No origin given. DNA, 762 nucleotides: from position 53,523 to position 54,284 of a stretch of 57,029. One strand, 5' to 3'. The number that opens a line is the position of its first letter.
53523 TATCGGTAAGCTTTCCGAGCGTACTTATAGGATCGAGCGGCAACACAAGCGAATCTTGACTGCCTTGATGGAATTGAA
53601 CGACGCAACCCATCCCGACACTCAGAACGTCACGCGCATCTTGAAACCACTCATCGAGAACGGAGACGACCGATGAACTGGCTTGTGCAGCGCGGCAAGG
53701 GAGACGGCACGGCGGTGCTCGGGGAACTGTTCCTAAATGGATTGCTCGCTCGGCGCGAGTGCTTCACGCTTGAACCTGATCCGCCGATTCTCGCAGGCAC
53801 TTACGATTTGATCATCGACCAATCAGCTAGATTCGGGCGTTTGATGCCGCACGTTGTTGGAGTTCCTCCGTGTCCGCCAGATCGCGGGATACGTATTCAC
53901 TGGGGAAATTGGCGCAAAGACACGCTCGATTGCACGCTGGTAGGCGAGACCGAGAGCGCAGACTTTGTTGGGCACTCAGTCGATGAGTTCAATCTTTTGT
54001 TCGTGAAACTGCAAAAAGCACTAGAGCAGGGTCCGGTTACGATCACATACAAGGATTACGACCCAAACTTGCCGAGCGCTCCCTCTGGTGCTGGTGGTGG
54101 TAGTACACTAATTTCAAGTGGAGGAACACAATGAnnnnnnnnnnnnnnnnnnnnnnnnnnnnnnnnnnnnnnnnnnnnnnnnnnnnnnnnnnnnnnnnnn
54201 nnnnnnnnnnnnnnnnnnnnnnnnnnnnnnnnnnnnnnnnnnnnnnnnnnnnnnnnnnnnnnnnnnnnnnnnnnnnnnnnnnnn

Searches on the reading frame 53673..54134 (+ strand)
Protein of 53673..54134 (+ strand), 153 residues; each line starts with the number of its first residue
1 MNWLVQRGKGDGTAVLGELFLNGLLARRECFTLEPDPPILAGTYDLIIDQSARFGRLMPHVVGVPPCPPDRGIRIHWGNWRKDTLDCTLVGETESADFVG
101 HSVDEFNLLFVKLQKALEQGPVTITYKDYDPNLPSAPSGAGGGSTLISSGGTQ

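Call 46: search_protein_families(library=pfam, proteins=[window:53673-54134:+], max_evalue=0.01)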
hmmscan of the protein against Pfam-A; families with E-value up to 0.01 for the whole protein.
window:53673-54134:+ (153 aa): 1 family
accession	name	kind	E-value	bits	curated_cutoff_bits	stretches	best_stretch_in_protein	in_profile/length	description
PF18925.5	DUF5675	-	1.1e-14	54.8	26.7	1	5-113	2-112/114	Family of unknown function (DUF5675)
